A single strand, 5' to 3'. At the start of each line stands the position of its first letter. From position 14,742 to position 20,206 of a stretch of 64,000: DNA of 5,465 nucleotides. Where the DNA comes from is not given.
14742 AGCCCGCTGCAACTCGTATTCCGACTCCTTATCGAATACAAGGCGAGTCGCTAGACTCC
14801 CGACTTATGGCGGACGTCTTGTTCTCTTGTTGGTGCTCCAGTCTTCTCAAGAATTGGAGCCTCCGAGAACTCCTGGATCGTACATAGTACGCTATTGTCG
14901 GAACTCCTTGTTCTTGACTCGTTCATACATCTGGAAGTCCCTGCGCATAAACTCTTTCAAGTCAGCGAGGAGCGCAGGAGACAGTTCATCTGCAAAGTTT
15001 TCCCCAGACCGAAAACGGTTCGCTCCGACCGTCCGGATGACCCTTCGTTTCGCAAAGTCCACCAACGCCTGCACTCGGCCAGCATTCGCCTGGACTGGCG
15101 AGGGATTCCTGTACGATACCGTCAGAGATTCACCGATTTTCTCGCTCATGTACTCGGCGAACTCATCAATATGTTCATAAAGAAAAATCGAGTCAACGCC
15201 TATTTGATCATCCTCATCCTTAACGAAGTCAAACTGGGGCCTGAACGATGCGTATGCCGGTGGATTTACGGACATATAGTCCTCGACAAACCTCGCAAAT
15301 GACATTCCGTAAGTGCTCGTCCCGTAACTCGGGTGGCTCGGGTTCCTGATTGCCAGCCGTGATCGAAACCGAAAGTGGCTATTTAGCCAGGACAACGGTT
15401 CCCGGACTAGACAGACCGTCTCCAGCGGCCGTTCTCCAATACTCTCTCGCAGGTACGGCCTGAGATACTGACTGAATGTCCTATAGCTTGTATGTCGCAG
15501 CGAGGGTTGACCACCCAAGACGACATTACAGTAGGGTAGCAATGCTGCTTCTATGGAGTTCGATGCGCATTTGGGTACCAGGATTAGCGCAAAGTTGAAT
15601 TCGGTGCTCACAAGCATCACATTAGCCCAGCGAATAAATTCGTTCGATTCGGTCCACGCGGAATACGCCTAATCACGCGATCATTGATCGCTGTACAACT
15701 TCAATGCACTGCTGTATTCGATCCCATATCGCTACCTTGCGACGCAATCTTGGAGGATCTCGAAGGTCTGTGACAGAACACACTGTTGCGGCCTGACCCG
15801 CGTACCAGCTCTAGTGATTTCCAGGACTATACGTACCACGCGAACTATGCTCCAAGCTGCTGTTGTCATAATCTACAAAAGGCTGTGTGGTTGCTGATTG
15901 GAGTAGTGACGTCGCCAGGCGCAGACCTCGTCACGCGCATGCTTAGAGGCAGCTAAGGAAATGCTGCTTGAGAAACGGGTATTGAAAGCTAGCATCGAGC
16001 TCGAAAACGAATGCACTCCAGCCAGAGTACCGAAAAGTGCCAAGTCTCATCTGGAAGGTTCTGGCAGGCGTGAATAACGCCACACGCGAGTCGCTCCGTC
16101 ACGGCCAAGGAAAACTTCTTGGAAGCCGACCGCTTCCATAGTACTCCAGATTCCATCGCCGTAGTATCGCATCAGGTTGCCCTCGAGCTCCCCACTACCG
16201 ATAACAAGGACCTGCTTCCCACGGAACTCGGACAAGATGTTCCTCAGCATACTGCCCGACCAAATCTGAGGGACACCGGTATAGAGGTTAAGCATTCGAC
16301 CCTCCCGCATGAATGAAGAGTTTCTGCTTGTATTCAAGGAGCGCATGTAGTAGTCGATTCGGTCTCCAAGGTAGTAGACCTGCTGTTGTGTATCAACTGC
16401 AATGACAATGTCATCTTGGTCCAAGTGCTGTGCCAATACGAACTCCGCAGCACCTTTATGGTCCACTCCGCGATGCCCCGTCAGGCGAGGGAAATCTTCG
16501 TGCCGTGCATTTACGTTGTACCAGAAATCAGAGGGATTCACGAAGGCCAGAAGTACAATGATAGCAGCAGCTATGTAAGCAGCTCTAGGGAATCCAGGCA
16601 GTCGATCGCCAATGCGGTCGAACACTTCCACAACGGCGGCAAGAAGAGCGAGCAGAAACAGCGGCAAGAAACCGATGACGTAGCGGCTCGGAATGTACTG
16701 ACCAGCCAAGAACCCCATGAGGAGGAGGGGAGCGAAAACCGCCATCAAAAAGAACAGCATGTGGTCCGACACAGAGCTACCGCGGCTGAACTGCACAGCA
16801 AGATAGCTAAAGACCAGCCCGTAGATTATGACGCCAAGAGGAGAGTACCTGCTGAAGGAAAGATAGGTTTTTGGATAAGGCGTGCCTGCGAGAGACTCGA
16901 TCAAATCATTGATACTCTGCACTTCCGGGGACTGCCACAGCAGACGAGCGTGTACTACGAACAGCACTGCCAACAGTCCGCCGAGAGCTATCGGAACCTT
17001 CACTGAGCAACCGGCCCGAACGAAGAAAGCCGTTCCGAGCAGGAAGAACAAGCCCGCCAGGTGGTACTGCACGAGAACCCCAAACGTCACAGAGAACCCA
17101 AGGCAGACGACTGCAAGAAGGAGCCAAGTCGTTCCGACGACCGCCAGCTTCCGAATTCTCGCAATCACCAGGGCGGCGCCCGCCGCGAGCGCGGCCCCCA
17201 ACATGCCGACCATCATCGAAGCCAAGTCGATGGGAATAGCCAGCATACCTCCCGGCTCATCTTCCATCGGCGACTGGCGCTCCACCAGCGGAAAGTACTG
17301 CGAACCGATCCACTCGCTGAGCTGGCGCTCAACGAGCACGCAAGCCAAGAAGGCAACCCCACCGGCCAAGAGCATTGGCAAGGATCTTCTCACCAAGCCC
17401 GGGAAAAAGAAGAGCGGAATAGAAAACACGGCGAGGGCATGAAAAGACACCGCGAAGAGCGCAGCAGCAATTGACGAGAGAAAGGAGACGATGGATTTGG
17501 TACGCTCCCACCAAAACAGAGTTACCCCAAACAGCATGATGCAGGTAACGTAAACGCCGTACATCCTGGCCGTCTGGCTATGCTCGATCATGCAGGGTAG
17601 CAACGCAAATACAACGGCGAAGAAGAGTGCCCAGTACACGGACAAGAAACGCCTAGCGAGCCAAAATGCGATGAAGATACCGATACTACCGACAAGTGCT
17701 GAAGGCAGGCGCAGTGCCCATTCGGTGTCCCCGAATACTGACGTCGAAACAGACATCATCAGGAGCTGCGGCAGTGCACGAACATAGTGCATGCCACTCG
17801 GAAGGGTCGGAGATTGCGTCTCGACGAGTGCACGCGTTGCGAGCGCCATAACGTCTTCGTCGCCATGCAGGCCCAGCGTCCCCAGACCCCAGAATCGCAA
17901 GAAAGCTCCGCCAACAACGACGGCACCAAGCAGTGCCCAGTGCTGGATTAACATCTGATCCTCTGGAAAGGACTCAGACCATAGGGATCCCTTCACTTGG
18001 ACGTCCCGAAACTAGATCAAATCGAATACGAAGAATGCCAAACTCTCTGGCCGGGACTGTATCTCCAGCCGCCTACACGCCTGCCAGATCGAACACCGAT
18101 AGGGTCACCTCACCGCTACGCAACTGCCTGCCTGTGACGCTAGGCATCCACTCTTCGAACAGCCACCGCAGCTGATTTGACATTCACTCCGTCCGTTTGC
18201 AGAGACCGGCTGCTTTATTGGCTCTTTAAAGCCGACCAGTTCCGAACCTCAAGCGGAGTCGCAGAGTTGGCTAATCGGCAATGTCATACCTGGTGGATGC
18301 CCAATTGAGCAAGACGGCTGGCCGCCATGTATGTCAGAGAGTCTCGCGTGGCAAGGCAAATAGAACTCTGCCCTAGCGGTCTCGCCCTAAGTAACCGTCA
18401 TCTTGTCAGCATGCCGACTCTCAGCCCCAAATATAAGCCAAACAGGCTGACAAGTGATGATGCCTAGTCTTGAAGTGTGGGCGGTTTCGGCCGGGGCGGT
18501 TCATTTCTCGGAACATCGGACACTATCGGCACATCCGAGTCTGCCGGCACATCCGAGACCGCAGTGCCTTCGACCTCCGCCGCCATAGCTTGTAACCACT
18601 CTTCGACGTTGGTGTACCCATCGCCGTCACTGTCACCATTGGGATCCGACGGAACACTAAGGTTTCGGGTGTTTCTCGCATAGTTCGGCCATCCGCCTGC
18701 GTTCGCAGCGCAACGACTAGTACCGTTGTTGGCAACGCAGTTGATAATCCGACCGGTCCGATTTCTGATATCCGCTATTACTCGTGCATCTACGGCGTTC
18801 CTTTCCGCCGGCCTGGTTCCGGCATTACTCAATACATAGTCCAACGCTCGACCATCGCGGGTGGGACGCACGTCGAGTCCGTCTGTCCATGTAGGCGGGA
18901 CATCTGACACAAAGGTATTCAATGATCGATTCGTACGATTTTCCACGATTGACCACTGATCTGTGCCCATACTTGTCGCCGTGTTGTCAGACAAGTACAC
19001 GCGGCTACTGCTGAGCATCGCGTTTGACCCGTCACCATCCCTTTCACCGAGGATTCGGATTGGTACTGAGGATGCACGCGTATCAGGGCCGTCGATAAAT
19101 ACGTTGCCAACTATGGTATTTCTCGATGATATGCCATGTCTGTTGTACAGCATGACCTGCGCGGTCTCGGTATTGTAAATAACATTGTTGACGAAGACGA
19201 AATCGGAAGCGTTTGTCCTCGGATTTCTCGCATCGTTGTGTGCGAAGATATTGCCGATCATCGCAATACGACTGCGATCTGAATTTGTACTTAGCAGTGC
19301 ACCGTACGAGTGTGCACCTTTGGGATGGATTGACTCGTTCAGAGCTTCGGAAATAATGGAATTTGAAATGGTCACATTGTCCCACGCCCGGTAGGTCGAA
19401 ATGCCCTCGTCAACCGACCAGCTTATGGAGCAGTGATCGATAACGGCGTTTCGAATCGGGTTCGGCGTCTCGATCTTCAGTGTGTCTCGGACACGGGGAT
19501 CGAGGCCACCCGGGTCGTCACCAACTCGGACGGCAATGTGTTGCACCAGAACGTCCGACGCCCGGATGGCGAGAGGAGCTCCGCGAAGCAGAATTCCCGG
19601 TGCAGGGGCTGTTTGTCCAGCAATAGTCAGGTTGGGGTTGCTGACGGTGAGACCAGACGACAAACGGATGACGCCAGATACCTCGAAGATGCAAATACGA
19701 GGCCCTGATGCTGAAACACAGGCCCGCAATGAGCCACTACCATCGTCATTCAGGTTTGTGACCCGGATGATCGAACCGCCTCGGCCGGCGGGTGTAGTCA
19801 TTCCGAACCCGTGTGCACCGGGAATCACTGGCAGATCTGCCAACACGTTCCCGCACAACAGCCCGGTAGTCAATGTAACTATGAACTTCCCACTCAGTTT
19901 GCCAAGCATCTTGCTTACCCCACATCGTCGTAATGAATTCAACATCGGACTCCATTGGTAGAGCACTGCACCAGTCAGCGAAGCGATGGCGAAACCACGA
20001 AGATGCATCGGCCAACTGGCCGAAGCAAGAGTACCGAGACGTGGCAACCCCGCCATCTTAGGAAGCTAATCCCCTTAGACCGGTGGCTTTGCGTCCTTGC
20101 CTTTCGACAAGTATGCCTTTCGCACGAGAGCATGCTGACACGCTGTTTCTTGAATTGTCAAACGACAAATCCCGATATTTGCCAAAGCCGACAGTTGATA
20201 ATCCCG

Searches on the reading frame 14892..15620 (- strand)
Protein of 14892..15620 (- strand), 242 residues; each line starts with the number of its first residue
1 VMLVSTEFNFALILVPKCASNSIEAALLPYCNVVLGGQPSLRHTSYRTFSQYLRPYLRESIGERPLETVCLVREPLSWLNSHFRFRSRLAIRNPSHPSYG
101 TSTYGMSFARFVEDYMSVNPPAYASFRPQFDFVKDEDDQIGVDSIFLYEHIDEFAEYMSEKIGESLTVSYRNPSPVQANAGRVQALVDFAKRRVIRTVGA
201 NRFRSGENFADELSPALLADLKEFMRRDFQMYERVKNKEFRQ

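Call 7: search_protein_families(library=pfam, proteins=[window:14892-15620:-], max_evalue=0.001)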
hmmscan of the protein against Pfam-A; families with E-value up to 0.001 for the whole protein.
window:14892-15620:- (242 aa): 1 family
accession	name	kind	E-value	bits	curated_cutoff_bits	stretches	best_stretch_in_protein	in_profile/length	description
PF03567.20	Sulfotransfer_2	-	0.00014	22.5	22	1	2-233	3-250/252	Sulfotransferase family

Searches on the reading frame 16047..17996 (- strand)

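Call 7: search_protein_families(library=pfam, proteins=[window:16047-17996:-], max_evalue=0.001)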
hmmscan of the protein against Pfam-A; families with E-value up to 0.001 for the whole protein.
window:16047-17996:- (649 aa): 1 family
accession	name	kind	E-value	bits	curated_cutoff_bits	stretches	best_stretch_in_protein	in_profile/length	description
PF13231.12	PMT_2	-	0.00059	20.5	26.1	1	80-219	9-154/160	Dolichyl-phosphate-mannose-protein mannosyltransferase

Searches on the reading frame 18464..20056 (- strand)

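Call 7: search_protein_families(library=pfam, proteins=[window:18464-20056:-], max_evalue=0.001)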
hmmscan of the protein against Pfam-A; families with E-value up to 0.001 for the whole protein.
window:18464-20056:- (530 aa): 1 family
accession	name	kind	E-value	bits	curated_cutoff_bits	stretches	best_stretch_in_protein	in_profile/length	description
PF13229.12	Beta_helix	-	0.00025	21.1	25.9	1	203-365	10-139/158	Right handed beta helix region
